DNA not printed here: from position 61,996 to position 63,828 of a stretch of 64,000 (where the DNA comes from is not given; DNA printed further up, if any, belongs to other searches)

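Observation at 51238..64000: Membrane-bound group-4 [NiFe] hydrogenase with Mrp antiporter, Mo-enzyme-like and FNR-like subunits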

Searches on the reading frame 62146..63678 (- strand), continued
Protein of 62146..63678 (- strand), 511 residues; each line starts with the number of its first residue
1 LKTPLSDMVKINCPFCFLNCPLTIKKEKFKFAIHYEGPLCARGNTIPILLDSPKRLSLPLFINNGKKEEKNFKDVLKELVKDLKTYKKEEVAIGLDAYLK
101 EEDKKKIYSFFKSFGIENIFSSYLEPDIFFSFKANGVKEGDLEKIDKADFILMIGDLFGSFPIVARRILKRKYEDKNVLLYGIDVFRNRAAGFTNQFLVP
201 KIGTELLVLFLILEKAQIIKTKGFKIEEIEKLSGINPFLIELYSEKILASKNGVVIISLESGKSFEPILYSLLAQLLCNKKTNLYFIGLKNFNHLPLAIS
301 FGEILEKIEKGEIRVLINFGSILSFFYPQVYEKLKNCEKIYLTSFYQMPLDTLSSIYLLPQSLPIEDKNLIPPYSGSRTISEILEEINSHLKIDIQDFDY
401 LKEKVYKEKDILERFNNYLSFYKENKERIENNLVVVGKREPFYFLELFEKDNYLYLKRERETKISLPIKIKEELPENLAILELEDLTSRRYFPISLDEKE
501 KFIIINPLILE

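Call 44: predict_structure(alignment_id=A2)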
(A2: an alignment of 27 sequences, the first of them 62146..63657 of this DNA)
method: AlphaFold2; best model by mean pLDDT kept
length: 504 residues; sequences in the alignment: 27
mean_pLDDT: 92.0   pTM: 0.92
mean pLDDT of the five models: 92.0, 91.8, 91.6, 90.7, 90.1
residues with pLDDT >= 90: 359; 70-90: 140; 50-70: 5; < 50: 0
segments of 3 or more residues with pLDDT < 50: none
pLDDT, mean of each block of 10 residues (from residue 1): 86 87 84 87 88 93 96 98 96 91 97 94 94 96 97 91 96 97 94 97 97 91 96 97 97 95 98 96 84 94 97 85 90 93 85 89 79 94 96 85 96 97 96 80 84 84 94 89 92 94 92
secondary structure, 60 per line:
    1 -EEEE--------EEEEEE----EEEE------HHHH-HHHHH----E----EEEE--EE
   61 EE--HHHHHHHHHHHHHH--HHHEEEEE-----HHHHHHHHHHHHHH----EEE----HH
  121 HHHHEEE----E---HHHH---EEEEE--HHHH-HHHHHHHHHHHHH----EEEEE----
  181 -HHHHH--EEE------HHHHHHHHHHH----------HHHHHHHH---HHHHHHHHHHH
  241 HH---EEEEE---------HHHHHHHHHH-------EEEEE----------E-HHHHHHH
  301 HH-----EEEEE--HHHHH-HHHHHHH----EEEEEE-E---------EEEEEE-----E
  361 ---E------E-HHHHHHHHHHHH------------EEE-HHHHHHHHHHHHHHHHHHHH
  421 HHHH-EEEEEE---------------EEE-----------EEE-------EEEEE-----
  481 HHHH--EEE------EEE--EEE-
elements in order: E2-5 E14-19 E24-27 H34-37 H39-43 E53-56 E59-62 H65-78 E84-88 H94-107 E112-114 H119-124 E125-127 H136-139 E143-147 H150-153 H155-167 E172-176 H182-186 E189-191 H198-208 H219-226 H230-242 E246-250 H260-269 E277-281 H294-302 E308-312 H315-319 H321-327 E332-337 E349-354 H373-384 E397-399 H401-424 E426-431 E447-449 E461-463 E471-475 H481-484 E487-489 E496-498 E501-503

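Call 46: fold_search(model_id=the predicted structure, library=pdb)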
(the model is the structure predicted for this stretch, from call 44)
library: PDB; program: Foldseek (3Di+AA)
matches with E <= 10: 1392; with E <= 0.001: 174
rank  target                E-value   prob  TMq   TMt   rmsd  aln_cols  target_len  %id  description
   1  2v45                  3.9e-21  1.00  0.77  0.55  10.5       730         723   13  A New Catalytic Mechanism of Periplasmic Nitrate Reductase from Desulfovibrio desulfuricans ATCC 27774 from Crystallogra (released 2008-03-18)
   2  7vw6_A                4.6e-21  1.00  0.76  0.44  11.0       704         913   14  Cryo-EM Structure of Formate Dehydrogenase 1 from Methylorubrum extorquens AM1 (released 2022-06-01)
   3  2jio                  2.0e-20  1.00  0.76  0.55  10.4       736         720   13  A New Catalytic Mechanism of Periplasmic Nitrate Reductase from Desulfovibrio desulfuricans ATCC 27774 from Crystallogra (released 2008-03-18)
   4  2nap                  9.6e-20  1.00  0.74  0.54   9.0       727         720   14  DISSIMILATORY NITRATE REDUCTASE (NAP) FROM DESULFOVIBRIO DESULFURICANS (released 1999-09-19)
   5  8rqz_C                1.1e-19  1.00  0.74  0.41  10.5       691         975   13  Crystal structure of Molybdenum bispyranopterin guanine dinucleotide formate dehydrogenases ForCE1 from Bacillus subti (released 2025-08-06)
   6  8j83_A                1.3e-19  1.00  0.75  0.44  11.1       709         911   13  Crystal structure of formate dehydrogenase from Methylorubrum extorquens AM1 (released 2023-10-11)
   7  2v3v                  1.5e-19  1.00  0.71  0.52   9.9       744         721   13  A New Catalytic Mechanism of Periplasmic Nitrate Reductase from Desulfovibrio desulfuricans ATCC 27774 from Crystallogra (released 2008-03-18)
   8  1fdi                  3.2e-19  1.00  0.71  0.52  12.0       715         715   12  OXIDIZED FORM OF FORMATE DEHYDROGENASE H FROM E. COLI COMPLEXED WITH THE INHIBITOR NITRITE (released 1997-08-20)
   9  2e7z                  1.0e-18  1.00  0.68  0.49   7.6       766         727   11  Acetylene Hydratase from Pelobacter acetylenicus (released 2007-02-27)
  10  7z0t_A                1.6e-18  1.00  0.73  0.53  11.3       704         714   13  Structure of the Escherichia coli formate hydrogenlyase complex (aerobic preparation, composite structure) (released 2022-09-28)
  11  1aa6                  3.0e-18  1.00  0.71  0.53  11.2       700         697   10  REDUCED FORM OF FORMATE DEHYDROGENASE H FROM E. COLI (released 1997-08-20)
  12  7bkb_D                3.5e-18  1.00  0.58  0.54   6.6       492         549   15  Formate dehydrogenase - heterodisulfide reductase - formylmethanofuran dehydrogenase complex from Methanospirillum hun (released 2021-09-29)
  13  9bov_A                1.0e-17  1.00  0.53  0.25  11.2       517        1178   15  Structure of electron bifurcating Nfn-ABC complexed with NAD from Caldicellulosiruptor saccharolyticus (released 2025-03-05)
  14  9ktl_A                2.4e-17  1.00  0.74  0.41  10.3       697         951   11  Cryo-EM structure of reduced form of formate dehydrogenase from Rhodobacter aestuarii (RaFDH) with NADH (released 2025-06-18)
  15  2nya_A                2.7e-17  1.00  0.69  0.46  11.9       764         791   11  Crystal structure of the periplasmic nitrate reductase (NAP) from Escherichia coli (released 2006-12-05)
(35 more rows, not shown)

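Call 47: find_related_loci(query=A3, collection=metagenome_contigs, flank=10000)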
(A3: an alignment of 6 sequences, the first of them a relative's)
Query A3 (548 aa) in metagenome_contigs; peptide patterns used: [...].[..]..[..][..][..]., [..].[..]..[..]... (x = any residue, [..] = any of these).
335 stretches matched a pattern; 79 encode a relative of the query (tblastn E <= 1e-3); 79 distinct loci.
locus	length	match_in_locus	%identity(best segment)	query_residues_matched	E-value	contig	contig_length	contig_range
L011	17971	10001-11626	43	4-548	1e-132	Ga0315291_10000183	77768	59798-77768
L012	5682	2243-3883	36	7-546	9e-112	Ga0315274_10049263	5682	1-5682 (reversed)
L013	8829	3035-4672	37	8-546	4e-108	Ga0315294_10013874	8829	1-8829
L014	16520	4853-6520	37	7-548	1e-105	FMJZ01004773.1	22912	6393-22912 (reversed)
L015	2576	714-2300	35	6-548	6e-109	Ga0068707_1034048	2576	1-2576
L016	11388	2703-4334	37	6-546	3e-101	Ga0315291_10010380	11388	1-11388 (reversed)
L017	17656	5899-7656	35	7-547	8e-100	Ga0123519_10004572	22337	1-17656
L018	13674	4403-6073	36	7-546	6e-99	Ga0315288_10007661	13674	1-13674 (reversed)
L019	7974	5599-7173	33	7-546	2e-89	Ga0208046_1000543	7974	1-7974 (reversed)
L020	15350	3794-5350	33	7-544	2e-87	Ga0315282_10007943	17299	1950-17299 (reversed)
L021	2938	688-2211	34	8-530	4e-87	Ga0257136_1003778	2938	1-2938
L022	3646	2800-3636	49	1-278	2e-76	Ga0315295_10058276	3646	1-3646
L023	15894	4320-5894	31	7-546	2e-75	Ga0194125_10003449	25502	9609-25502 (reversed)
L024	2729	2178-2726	29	4-189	2e-19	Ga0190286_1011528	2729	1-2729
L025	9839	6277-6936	27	8-220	1e-13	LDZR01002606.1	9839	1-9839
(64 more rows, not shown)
